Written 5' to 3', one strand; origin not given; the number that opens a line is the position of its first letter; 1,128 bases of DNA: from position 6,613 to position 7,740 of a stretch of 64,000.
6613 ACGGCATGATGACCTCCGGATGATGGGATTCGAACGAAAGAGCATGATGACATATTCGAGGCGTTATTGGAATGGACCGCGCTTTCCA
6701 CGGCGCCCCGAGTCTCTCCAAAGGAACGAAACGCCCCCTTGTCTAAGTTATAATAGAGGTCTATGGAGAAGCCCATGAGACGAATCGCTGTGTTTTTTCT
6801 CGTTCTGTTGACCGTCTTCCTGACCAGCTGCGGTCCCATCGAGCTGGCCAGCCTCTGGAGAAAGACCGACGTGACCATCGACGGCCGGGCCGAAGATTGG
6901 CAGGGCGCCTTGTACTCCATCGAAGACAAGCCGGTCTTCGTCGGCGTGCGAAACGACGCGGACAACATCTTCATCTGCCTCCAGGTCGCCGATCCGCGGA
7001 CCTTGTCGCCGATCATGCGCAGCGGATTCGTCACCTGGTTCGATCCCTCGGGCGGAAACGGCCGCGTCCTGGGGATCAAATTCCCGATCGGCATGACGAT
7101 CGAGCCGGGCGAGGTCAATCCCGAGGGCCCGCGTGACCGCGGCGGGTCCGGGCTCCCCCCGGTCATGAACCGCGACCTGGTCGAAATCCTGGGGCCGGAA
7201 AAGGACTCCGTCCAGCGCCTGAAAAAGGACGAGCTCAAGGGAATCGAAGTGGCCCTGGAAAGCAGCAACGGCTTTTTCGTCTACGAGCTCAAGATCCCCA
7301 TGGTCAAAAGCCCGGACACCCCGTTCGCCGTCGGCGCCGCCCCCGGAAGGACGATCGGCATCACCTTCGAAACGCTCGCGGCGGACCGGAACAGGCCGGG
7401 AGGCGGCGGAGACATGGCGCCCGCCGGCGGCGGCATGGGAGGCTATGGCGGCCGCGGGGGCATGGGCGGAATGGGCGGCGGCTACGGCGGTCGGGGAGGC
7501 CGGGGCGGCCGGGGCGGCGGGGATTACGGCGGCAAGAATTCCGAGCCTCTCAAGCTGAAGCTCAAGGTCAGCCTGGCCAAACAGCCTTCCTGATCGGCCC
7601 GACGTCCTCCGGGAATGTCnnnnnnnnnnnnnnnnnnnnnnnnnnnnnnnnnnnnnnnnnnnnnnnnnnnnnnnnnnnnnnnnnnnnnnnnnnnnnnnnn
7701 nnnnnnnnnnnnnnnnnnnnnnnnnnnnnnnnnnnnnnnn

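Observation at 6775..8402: Tandem duplicated lipoproteins with eukaryote-like GGYGG/RGG low-complexity tails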

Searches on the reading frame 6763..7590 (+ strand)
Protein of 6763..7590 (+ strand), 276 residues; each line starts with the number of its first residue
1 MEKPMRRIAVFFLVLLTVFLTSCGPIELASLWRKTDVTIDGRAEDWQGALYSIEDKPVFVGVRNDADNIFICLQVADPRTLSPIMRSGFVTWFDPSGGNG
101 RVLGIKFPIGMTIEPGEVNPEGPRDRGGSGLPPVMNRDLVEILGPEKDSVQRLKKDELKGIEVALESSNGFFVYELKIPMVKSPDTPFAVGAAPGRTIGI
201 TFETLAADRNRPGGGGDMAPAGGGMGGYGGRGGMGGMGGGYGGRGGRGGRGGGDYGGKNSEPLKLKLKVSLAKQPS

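Call 4: search_protein_families(library=pfam, proteins=[window:6763-7590:+], max_evalue=10)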
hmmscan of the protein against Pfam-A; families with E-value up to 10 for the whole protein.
window:6763-7590:+ (276 aa): 0 families

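Call 5: search_protein_families(library=ncbifam, proteins=[window:6763-7590:+], max_evalue=10)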
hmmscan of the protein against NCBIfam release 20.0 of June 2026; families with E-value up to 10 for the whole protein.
window:6763-7590:+ (276 aa): 0 families

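Call 6: find_homologous_proteins(query=window:6763-7590:+)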
Query window:6763-7590:+ (276 aa): 424 proteins with E <= 0.001 among 8000 candidates; the best 120 are listed.
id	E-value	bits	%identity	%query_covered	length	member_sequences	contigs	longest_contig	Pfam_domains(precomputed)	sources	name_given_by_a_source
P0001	2.4e-177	606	100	99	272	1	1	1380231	-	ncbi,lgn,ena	-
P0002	1.6e-152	525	81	100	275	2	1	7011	-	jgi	jgi:hypothetical protein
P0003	9.9e-152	522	86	99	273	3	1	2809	-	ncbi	ncbi:MAG: hypothetical protein ABSA30_08060 [Candidatus Aminicenantales bacterium]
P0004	2.5e-128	445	73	99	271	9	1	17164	-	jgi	-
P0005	8.1e-126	437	69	99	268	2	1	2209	-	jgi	jgi:hypothetical protein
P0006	5.6e-125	434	69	99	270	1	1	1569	-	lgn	-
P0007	4.9e-124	431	71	98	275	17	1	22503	-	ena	-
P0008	8.6e-122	424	71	98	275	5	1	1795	-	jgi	jgi:hypothetical protein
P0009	1.2e-120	420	69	98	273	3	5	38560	-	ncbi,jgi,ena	jgi:hypothetical protein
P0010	4.7e-110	385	61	98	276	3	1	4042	-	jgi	jgi:hypothetical protein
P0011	9.9e-73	263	46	75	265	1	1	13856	-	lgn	-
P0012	3.5e-70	255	53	67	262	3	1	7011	-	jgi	jgi:hypothetical protein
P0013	1.4e-67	246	52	72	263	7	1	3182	-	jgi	-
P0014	4.3e-67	244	49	75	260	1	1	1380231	-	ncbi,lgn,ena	-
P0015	1.5e-58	216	43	67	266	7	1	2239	-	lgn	-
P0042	2.1e-46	176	38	84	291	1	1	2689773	-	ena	-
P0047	8.4e-45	171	39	54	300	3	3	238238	-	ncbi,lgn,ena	-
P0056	8.8e-43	165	40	68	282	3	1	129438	-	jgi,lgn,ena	-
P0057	2.3e-42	163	34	74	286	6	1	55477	-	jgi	-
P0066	5.3e-41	159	35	74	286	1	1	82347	-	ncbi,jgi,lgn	-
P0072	3.9e-40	156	37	85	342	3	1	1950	-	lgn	-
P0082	6.1e-39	152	35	70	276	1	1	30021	-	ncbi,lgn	-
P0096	8.1e-38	148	34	63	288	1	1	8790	-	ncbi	-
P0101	1.8e-37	147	40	63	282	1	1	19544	-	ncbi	-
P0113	2.5e-36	143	35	70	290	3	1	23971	-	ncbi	-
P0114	2.8e-36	143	35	71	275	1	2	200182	-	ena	-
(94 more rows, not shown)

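Call 12: search_solved_structures(query=A1, max_evalue=10)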
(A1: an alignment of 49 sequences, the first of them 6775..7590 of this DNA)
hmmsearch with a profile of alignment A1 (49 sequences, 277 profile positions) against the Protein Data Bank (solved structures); distinct sequences matched with E-value up to 10: 39.
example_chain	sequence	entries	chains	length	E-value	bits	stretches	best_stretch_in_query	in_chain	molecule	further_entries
2l6h_A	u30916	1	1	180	0.0035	19.7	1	213-253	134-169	Focal adhesion kinase 1, linker, Paxillin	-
3lay_A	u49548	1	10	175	0.045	16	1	193-248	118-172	Zinc resistance-associated protein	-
7znk_L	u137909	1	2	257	0.069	15.4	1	199-262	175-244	THO complex subunit 4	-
5wbs_A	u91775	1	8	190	0.16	14.2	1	222-267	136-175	Frizzled-7,inhibitor peptide Fz7-21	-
7ydt_A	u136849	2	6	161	0.19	13.9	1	215-269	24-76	MPN domain containing protein | MPN domain-containing protein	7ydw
8uqe_B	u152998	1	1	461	0.35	13.1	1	219-250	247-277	E3 ubiquitin-protein ligase RNF168,Ubiquitin-conjugating enzyme E2 D3,Histone H2B type 2-E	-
9l5r_d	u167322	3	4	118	0.38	12.9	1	215-244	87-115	Small nuclear ribonucleoprotein Sm D1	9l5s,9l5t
7v98_A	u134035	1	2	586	0.48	12.6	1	219-247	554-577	60 kDa chaperonin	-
3p8c_D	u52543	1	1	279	0.5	12.6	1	210-243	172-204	Wiskott-Aldrich syndrome protein family member 1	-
8uqb_A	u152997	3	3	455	0.61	12.3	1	224-250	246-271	E3 ubiquitin-protein ligase RNF168,Ubiquitin-conjugating enzyme E2 D3,Histone H2B type 2-E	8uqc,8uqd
6wuh_C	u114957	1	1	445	0.86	11.8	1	236-253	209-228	Tom37 domain-containing protein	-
8ejd_c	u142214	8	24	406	0.99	11.6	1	220-261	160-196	Glycoprotein G2 | Glycoprotein G2, 2-dehydro-3-deoxyphosphogluconate aldolase/4-hydroxy-2-oxoglutarate aldol | Glycoprotein GP2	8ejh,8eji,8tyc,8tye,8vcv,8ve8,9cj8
8ejf_a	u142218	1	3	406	1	11.6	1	221-261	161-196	Glycoprotein GP2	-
8ro0_c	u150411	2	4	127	1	11.5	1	211-246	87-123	Small nuclear ribonucleoprotein Sm D1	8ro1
9cj7_c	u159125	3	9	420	1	11.5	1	220-261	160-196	Glycoprotein G2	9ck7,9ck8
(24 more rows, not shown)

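Call 16: find_encoding_contigs(protein=P0042, flank=6000, max_places=2)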
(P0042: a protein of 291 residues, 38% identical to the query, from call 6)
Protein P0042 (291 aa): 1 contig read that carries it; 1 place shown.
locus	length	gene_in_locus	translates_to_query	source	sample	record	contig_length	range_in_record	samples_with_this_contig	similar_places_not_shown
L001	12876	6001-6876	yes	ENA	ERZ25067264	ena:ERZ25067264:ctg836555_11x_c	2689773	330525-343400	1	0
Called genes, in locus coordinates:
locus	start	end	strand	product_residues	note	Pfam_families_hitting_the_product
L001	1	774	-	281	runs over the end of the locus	-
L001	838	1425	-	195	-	-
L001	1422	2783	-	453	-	-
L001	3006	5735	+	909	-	PF00069:Pkinase, PF01636:APH (faint), PF07714:PK_Tyr_Ser-Thr, PF26549:Tricorn_N, PF26550:Tricorn_2nd (weak), PF07676:PD40, PF26549:Tricorn_N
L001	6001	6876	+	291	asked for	-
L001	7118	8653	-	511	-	PF00884:Sulfatase, PF01663:Phosphodiest (faint), PF16347:SGSH_C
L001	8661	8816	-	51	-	-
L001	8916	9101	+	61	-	-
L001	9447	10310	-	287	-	PF13709:DUF4159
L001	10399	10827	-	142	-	PF07681:DoxX (faint)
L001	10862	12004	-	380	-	PF01557:FAA_hydrolase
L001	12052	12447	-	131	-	-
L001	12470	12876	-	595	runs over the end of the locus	PF06452:CBM9_1 (weak), PF19313:DUF5916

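Call 17: find_encoding_contigs(protein=P0047, flank=6000, max_places=2)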
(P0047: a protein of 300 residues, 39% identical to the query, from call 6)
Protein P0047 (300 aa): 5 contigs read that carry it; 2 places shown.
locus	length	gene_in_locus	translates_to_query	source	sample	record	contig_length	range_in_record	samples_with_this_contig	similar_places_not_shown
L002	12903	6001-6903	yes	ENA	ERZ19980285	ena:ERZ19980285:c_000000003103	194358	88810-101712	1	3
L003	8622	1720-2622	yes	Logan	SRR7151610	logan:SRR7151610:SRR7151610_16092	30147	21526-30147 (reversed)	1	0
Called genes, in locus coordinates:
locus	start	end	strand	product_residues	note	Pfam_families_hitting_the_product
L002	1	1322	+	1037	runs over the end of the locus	PF00873:ACR_tran, PF03176:MMPL (weak)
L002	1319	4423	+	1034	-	PF00873:ACR_tran, PF03176:MMPL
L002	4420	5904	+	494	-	PF02321:OEP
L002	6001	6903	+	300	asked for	-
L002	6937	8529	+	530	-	PF00450:Peptidase_S10 (weak)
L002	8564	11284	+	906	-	PF13088:BNR_2 (faint), PF25852:DUF6242_C (faint), PF02012:BNR (faint), PF14870:PSII_BNR (faint), PF15902:Sortilin-Vps10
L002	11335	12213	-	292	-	PF19777:DUF6263 (faint)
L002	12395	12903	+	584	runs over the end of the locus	PF00664:ABC_membrane, PF00005:ABC_tran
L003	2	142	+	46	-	?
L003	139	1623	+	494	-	PF02321:OEP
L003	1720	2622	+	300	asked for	-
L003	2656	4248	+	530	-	PF00450:Peptidase_S10 (weak)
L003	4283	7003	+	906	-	PF13088:BNR_2 (faint), PF25852:DUF6242_C (faint), PF02012:BNR (faint), PF14870:PSII_BNR (faint), PF15902:Sortilin-Vps10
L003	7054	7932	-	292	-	PF19777:DUF6263 (faint)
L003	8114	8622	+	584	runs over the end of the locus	PF00664:ABC_membrane, PF00005:ABC_tran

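Call 18: predict_structure(alignment_id=A1)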
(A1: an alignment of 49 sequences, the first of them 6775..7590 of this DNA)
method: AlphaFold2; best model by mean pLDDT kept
length: 272 residues; sequences in the alignment: 49
mean_pLDDT: 80.6   pTM: 0.75
mean pLDDT of the five models: 80.6, 80.5, 79.3, 79.1, 78.2
residues with pLDDT >= 90: 151; 70-90: 47; 50-70: 27; < 50: 47
segments of 3 or more residues with pLDDT < 50: 206-233, 235-253
pLDDT, mean of each block of 10 residues (from residue 1): 88 79 95 96 94 95 98 90 94 96 84 58 63 93 88 97 93 97 97 97 57 42 40 39 40 67 97 88
secondary structure, 60 per line:
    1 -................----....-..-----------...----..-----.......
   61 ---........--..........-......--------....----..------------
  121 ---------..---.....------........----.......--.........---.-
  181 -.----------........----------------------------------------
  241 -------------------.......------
elements in order: H2-17 E22-25 E54-60 E64-71 H74-83 E85-90 E99-102 E135-139 E146-150 E158-164 E167-175 E193-200 E260-266

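Call 20: find_encoding_contigs(protein=P0056, flank=6000, max_places=2)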
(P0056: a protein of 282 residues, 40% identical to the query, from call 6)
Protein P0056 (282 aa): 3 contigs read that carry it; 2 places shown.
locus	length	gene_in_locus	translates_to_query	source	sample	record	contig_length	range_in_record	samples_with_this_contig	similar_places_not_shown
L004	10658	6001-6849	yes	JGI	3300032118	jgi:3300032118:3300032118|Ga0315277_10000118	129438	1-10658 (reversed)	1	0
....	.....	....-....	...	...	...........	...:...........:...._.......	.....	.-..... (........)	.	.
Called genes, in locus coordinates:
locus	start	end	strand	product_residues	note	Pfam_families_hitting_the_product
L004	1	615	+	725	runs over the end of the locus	PF00069:Pkinase, PF07714:PK_Tyr_Ser-Thr, PF01636:APH (faint), PF03109:ABC1 (weak), PF17667:Pkinase_fungal (weak), PF12895:ANAPC3 (weak), PF13432:TPR_16 (weak), PF14559:TPR_19, +8 more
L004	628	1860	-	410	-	PF00155:Aminotran_1_2, PF01053:Cys_Met_Meta_PP (weak), PF00266:Aminotran_5 (weak), PF01212:Beta_elim_lyase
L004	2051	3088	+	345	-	PF02378:PTS_EIIC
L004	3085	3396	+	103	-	PF02302:PTS_IIB, PF25554:PTS_EIIB_BC_N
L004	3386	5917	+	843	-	PF00381:PTS-HPr, PF05524:PEP-utilisers_N, PF00391:PEP-utilizers, PF02896:PEP-utilizers_C, PF00359:PTS_EIIA_2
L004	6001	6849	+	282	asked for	-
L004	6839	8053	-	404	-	-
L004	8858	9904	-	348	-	PF01569:PAP2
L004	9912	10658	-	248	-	?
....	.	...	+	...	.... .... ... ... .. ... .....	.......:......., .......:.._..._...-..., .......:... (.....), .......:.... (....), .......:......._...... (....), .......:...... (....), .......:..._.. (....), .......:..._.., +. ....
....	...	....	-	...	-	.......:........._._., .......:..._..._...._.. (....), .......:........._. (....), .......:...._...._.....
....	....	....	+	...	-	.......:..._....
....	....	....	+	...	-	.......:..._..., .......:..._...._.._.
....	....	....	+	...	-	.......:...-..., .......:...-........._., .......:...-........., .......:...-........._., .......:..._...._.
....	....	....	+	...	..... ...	-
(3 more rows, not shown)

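Call 21: find_encoding_contigs(protein=P0114, flank=6000, max_places=2)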
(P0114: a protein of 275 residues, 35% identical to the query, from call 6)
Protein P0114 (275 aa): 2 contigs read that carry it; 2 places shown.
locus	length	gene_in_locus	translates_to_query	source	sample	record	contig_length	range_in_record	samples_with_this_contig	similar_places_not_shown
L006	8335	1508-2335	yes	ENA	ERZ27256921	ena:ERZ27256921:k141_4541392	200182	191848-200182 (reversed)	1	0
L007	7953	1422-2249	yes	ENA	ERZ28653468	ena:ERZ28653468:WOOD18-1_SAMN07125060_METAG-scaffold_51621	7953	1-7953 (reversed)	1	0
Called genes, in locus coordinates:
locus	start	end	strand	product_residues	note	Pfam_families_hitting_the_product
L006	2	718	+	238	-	?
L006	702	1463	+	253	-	-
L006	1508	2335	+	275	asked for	-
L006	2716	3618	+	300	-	PF00702:Hydrolase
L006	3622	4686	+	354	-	PF00294:PfkB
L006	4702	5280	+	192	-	PF13580:SIS_2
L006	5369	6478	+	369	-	-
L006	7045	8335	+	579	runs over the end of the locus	-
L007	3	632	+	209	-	?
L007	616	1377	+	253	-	-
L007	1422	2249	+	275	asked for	-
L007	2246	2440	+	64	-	-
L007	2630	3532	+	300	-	PF00702:Hydrolase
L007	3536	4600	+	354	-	PF00294:PfkB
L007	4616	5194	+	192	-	PF13580:SIS_2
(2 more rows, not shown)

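Call 33: search_protein_families(library=pfam, alignment_id=A1, max_evalue=10)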
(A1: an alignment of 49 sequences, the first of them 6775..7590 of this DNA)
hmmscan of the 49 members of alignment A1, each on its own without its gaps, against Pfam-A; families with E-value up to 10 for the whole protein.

A. member 1, window:6775-7590:+ (272 aa): 0 families

B. families by the number of members that match (of 49 scanned): 13 families
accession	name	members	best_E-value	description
PF12300.13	RhlB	5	0.0038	ATP-dependent RNA helicase RhlB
PF06452.16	CBM9_1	4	0.015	Carbohydrate family 9 binding domain-like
PF16208.10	Keratin_2_head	3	0.078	Keratin type II head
PF13627.12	LptM_cons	2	0.87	LPS-assembly lipoprotein LptM, conserved region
PF00578.27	AhpC-TSA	1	0.016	AhpC/TSA family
PF16339.10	DUF4969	1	0.11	Domain of unknown function (DUF4969)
PF16325.11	Peptidase_U32_C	1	0.2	Peptidase family U32 C-terminal domain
PF08534.16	Redoxin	1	0.25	Redoxin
PF08139.17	LPAM_1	1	0.38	Prokaryotic membrane lipoprotein lipid attachment site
PF12484.13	PPE-SVP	1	0.41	PPE-SVP subfamily C-terminal region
PF03840.19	SecG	1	0.96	Preprotein translocase SecG subunit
PF12764.12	Gly-rich_Ago1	1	2.4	Glycine-rich region of argonaut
PF15675.10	CLLAC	1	8.7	CLLAC-motif containing domain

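Call 34: list_cluster_members(proteins=[P0001, P0014, P0042, P0047, P0057, P0066, P0082, P0096, P0101, P0113])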
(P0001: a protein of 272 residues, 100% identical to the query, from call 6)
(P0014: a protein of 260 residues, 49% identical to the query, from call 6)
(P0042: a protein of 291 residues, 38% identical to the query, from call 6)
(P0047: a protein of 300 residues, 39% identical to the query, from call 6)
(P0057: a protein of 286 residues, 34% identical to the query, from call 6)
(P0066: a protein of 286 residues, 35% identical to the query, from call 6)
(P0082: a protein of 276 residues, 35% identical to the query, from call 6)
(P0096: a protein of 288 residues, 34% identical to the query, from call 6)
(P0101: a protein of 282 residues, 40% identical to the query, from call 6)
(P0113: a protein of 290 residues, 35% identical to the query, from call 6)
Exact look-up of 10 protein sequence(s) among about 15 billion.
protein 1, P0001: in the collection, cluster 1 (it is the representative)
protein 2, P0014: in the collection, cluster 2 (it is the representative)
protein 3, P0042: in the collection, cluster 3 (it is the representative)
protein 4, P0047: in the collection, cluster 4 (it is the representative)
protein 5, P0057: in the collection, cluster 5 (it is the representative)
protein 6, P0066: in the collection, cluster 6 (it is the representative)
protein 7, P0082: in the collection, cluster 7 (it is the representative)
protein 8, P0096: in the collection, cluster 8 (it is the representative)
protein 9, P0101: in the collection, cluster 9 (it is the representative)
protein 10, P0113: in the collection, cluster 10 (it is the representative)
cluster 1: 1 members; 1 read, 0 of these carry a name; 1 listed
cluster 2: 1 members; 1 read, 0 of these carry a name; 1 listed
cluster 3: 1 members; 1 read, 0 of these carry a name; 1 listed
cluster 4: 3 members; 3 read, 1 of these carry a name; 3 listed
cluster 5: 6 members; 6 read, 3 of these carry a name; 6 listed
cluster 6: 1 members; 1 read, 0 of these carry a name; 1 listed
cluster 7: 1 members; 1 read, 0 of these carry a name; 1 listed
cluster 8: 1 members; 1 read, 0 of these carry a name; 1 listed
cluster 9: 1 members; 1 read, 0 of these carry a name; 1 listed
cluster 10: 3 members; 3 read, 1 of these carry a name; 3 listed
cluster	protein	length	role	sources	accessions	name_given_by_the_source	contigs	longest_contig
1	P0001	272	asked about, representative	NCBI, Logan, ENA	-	-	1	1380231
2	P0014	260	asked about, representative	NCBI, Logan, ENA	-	-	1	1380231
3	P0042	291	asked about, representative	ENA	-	-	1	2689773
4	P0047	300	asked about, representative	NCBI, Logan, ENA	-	-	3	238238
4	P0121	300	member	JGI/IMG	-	uncharacterized membrane protein YgcG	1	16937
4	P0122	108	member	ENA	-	-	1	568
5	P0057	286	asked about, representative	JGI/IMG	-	-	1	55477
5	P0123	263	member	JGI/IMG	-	hypothetical protein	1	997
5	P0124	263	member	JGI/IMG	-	hypothetical protein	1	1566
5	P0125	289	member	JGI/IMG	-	hypothetical protein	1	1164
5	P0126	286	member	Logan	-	-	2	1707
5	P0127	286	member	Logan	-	-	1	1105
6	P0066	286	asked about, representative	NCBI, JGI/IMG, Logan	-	-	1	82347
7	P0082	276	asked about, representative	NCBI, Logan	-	-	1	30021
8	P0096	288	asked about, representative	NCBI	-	-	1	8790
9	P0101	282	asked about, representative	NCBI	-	-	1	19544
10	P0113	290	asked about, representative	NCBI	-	-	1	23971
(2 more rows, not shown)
